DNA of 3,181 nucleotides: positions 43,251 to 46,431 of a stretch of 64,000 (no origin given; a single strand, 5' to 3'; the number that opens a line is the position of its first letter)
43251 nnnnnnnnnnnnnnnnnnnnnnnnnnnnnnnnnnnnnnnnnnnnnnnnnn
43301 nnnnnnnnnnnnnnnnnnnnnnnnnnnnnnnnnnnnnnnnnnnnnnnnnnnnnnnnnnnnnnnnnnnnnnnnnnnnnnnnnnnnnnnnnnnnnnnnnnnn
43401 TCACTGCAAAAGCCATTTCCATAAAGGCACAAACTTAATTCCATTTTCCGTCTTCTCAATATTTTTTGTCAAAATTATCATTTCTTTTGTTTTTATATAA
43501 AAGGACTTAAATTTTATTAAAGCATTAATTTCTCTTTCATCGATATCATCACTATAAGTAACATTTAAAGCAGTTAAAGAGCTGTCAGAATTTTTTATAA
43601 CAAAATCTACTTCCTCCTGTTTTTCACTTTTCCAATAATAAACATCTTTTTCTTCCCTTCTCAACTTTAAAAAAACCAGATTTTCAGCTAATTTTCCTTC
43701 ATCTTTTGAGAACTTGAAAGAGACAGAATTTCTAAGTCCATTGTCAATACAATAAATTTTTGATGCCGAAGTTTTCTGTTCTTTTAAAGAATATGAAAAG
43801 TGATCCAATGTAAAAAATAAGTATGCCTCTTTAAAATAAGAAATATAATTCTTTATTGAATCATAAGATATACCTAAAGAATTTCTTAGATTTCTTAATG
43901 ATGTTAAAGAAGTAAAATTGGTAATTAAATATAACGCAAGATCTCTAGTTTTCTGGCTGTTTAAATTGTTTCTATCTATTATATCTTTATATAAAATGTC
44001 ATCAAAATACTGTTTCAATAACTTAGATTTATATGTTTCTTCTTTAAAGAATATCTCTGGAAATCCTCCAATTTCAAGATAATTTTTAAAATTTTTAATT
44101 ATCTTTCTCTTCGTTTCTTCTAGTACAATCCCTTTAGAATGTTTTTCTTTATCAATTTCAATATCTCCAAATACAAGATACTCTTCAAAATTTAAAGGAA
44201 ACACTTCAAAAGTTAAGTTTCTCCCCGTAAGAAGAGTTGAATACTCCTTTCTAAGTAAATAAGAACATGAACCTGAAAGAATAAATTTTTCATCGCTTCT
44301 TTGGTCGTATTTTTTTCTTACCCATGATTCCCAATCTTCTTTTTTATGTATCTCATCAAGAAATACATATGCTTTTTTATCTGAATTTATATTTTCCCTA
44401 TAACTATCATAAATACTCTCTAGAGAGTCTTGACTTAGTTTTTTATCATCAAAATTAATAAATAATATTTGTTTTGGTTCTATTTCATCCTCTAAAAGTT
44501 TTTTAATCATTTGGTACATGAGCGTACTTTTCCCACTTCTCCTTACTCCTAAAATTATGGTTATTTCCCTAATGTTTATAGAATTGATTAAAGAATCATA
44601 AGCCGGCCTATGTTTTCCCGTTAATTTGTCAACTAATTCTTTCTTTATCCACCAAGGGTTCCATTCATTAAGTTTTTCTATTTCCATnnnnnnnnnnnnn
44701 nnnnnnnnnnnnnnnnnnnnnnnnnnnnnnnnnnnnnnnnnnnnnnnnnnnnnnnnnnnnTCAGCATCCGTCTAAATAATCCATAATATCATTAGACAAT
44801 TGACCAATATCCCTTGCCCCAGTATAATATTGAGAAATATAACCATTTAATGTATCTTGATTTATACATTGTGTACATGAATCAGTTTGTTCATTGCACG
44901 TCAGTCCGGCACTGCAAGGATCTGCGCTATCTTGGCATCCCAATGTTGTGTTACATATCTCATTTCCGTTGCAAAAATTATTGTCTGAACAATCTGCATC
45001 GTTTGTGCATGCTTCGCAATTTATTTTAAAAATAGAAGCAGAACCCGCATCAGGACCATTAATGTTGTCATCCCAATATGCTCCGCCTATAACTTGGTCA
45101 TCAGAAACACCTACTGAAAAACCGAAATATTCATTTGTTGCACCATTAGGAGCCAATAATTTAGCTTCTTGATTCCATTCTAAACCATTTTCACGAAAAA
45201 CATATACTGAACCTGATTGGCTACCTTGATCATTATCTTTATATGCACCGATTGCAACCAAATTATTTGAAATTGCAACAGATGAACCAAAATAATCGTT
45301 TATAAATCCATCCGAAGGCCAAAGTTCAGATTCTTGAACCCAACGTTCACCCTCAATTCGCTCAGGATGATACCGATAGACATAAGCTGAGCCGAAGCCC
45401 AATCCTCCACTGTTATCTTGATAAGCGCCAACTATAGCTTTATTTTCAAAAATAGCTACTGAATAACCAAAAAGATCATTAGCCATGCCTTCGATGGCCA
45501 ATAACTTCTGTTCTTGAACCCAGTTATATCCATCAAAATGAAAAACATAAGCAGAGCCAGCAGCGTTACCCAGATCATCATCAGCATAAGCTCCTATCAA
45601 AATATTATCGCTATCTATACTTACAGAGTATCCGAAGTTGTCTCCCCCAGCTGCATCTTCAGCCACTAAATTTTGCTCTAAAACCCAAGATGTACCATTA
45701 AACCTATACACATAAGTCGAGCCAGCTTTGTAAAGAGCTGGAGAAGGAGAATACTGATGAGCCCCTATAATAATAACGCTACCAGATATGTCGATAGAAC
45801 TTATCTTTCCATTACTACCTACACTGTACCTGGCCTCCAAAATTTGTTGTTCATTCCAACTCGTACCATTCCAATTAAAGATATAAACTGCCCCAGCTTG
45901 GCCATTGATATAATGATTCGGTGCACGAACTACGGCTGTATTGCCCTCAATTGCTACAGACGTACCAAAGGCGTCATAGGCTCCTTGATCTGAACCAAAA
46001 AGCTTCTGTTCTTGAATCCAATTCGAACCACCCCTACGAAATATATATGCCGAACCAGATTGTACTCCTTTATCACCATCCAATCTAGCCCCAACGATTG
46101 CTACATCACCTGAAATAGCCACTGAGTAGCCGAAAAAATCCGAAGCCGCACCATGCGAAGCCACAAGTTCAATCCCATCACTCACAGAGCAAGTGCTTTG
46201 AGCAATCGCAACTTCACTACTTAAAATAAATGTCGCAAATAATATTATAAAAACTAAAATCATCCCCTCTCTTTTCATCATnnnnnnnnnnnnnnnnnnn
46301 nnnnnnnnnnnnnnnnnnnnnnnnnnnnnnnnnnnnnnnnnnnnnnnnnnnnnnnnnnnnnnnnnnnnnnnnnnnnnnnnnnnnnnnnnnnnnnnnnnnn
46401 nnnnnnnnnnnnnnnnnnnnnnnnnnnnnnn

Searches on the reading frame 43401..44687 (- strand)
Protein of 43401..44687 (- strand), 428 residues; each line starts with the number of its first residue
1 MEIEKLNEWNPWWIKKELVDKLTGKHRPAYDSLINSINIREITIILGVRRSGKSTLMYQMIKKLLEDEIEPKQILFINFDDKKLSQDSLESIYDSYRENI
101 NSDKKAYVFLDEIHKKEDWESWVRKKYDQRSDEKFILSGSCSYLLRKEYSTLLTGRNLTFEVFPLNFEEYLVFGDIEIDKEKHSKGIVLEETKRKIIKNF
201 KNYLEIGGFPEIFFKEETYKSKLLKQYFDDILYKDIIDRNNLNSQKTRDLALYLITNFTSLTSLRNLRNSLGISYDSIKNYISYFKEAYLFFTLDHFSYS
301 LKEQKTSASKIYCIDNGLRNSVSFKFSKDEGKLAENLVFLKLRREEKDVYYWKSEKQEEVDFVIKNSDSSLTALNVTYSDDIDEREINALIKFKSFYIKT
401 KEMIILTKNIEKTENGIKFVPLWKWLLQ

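Call 8: search_protein_families(library=pfam, proteins=[window:43401-44687:-], max_evalue=0.001)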
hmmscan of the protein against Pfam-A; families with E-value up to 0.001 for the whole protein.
window:43401-44687:- (428 aa): 2 families
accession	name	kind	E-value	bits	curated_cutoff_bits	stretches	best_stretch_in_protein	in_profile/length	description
PF13173.12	AAA_14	-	3.9e-37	127.6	27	1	40-171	2-129/129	AAA domain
PF13635.12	DUF4143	-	2.1e-24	86.5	28.1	1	234-378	2-159/160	Domain of unknown function (DUF4143)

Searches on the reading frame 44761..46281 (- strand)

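Call 8: search_protein_families(library=pfam, proteins=[window:44761-46281:-], max_evalue=0.001)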
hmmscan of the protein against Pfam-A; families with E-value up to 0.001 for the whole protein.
window:44761-46281:- (506 aa): 1 family
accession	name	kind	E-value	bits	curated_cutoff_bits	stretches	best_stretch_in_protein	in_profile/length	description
PF14312.12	FG-GAP_2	-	1.7e-100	329.5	23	6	314-362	1-49/49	FG-GAP repeat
